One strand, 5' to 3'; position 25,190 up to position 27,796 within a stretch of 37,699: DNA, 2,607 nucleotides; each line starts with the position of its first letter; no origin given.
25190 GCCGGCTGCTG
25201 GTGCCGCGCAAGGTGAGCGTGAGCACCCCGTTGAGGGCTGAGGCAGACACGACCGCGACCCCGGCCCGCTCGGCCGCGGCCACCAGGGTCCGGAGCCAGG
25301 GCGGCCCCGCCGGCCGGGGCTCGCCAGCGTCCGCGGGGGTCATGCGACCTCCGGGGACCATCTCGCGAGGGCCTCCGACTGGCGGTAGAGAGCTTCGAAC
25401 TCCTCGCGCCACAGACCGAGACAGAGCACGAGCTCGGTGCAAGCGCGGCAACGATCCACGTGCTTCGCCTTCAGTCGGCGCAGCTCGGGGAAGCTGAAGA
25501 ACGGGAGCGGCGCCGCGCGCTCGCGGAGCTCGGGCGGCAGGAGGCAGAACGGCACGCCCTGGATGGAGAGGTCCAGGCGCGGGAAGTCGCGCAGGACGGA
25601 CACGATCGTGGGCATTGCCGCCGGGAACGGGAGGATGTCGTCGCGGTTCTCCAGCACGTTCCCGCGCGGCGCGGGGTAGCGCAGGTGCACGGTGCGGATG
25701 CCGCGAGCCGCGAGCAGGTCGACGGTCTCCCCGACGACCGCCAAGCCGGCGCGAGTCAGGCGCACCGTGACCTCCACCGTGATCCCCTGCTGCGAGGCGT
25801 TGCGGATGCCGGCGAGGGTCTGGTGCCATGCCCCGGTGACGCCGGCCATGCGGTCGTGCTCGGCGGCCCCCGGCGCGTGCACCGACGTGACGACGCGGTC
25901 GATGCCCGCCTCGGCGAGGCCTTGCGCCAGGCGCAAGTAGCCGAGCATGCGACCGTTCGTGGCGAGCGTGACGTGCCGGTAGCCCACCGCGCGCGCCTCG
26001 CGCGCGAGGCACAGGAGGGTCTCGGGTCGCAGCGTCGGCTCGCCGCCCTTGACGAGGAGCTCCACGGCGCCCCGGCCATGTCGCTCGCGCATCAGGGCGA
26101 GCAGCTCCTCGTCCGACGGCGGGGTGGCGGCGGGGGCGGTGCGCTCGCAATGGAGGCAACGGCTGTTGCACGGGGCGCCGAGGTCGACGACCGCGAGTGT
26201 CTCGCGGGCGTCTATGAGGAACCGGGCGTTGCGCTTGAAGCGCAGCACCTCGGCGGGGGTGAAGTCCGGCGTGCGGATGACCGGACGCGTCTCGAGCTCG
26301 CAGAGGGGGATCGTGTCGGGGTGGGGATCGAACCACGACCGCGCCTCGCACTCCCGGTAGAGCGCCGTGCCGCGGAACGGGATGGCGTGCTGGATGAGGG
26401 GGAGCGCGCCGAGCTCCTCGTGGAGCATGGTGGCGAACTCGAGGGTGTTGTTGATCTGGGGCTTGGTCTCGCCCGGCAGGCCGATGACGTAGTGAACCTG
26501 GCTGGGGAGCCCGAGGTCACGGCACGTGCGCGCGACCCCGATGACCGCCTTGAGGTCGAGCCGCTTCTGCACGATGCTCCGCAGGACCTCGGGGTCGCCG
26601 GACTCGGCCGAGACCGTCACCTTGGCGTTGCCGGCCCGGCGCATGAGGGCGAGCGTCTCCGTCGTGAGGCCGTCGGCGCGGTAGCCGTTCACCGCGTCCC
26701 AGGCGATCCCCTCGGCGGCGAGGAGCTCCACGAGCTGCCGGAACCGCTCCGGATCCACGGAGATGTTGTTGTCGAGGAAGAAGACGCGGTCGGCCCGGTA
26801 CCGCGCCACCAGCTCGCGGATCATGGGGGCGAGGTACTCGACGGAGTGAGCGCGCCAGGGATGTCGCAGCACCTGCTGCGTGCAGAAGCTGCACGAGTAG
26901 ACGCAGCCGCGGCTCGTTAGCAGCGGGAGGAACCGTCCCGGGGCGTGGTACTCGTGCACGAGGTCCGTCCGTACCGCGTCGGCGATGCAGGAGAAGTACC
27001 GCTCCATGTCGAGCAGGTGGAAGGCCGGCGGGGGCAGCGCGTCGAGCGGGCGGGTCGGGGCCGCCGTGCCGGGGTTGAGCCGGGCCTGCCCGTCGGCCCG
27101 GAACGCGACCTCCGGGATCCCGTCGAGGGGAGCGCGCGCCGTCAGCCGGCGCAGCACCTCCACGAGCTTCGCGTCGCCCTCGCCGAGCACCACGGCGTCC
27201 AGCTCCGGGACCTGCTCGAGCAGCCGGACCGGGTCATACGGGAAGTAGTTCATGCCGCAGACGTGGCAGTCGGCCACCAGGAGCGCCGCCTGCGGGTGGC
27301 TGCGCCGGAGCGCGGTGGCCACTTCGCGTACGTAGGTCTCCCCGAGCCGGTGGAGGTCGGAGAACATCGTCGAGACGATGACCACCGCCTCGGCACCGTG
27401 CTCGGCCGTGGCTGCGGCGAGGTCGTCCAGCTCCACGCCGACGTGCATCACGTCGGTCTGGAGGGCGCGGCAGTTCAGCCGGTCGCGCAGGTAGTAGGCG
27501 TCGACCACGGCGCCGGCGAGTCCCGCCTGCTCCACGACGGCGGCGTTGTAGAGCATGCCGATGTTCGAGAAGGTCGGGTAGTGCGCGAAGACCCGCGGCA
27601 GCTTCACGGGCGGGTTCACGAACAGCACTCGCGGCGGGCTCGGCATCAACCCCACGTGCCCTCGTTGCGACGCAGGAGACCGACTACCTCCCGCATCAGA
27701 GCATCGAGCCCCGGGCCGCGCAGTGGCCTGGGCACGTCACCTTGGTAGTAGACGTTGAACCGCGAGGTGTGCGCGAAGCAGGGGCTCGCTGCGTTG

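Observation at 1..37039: Hyper-dense radical SAM supercluster with no recognisable substrate gene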

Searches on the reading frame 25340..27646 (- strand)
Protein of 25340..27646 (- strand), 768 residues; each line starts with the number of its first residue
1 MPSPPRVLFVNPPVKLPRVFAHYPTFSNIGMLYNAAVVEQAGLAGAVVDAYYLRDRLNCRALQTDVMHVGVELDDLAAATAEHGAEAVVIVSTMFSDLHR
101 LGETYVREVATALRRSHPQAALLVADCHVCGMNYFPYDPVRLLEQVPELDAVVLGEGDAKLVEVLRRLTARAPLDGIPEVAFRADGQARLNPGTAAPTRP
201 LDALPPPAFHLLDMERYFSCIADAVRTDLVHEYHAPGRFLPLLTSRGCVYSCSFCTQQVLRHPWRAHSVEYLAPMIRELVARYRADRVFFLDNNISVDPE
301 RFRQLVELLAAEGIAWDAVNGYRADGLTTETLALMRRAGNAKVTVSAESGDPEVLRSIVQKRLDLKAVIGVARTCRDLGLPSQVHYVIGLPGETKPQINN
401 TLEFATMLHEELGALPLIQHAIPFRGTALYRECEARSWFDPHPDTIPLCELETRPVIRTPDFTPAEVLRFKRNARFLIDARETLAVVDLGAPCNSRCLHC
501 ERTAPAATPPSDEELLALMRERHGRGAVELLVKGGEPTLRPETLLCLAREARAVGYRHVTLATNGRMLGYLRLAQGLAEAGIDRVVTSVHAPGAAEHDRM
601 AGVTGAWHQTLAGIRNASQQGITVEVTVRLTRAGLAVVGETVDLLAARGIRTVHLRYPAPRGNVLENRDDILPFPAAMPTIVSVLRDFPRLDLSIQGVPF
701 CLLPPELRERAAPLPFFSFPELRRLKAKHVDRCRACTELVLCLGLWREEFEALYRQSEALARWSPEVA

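Call 8: search_protein_families(library=pfam, proteins=[window:25340-27646:-], max_evalue=0.01)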
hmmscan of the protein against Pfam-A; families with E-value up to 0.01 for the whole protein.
window:25340-27646:- (768 aa): 1 family
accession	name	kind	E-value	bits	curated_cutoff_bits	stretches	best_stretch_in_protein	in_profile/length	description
PF04055.27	Radical_SAM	-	7.1e-38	130.8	29.5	2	244-405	3-166/166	Radical SAM superfamily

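Call 11: search_protein_families(library=ncbifam, proteins=[window:25340-27646:-], max_evalue=0.001)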
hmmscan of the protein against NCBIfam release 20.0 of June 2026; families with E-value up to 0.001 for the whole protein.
window:25340-27646:- (768 aa): 54 families (the best 25 are shown)
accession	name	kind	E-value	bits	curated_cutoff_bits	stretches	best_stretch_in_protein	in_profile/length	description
NF038361.1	rSAM_Sden_1168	equivalog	3.6e-39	134.8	575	1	3-408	61-451/560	Sden_1168 family B12-binding radical SAM P-methyltransferase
TIGR03471.1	HpnJ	equivalog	4.4e-29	101.7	577.6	1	109-441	87-395/472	hopanoid biosynthesis associated radical SAM protein HpnJ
TIGR04479.1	bcpD_PhpK_rSAM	subfamily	5.9e-26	90.9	600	1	234-405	236-406/504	PhpK family radical SAM P-methyltransferase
NF050148.1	rSAM_ApyD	equivalog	1.5e-22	79.8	750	1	107-440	91-400/645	RiPP biosynthesis radical SAM protein ApyD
TIGR04072.2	rSAM_ladder_B12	equivalog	2.7e-20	72.4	360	1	224-408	165-349/443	lipid biosynthesis B12-binding/radical SAM protein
TIGR02668.1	moaA_archaeal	equivalog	6.7e-20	71.3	325.25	1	489-634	16-162/303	GTP 3',8-cyclase MoaA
TIGR03977.1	rSAM_pair_HxsC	equivalog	9.4e-20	70.7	267.9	1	473-746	15-289/292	His-Xaa-Ser system radical SAM maturase HxsC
TIGR04545.1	rSAM_ahbD_hemeb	equivalog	3.6e-19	69.4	500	1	488-668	5-185/339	heme b synthase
TIGR03975.1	rSAM_ocin_1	subfamily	6e-19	68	281.85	1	141-407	174-429/606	RiPP maturation radical SAM C-methyltransferase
NF033070.1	rSAM_AprD4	equivalog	7.4e-19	68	500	1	241-444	198-401/456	AprD4 family radical SAM diol-dehydratase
NF038332.1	rSAM_rare_HxsC4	exception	1.4e-18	67.2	500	1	479-653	10-189/335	radical SAM protein HxsC4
TIGR04013.1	B12_SAM_MJ_1487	hypoth_equivalog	5.1e-18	65.1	251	1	84-431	42-355/382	TIGR04013 family B12-binding domain/radical SAM domain-containing protein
TIGR04055.1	rSAM_NirJ2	equivalog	7.8e-18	65.1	500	1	492-673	9-189/326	putative heme d1 biosynthesis radical SAM protein NirJ2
TIGR02026.1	BchE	equivalog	1.3e-17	63.8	481.35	1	111-436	84-390/497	magnesium-protoporphyrin IX monomethyl ester anaerobic oxidative cyclase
TIGR04546.1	rSAM_ahbC_deAc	equivalog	3.9e-17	62.1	650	1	476-657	33-215/390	12,18-didecarboxysiroheme deacetylase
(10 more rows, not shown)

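Call 82: search_protein_families(library=padloc, proteins=[window:25340-27646:-], max_evalue=0.001)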
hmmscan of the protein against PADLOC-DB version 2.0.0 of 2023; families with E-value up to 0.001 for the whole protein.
window:25340-27646:- (768 aa): 2 families
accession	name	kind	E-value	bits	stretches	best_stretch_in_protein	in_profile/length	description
PDLC04689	PDC-M51A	-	1.1e-06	25.8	1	244-447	189-388/420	-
PDLC02903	pVip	-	1.4e-06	26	1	491-570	8-83/257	Viperins not associated with kinases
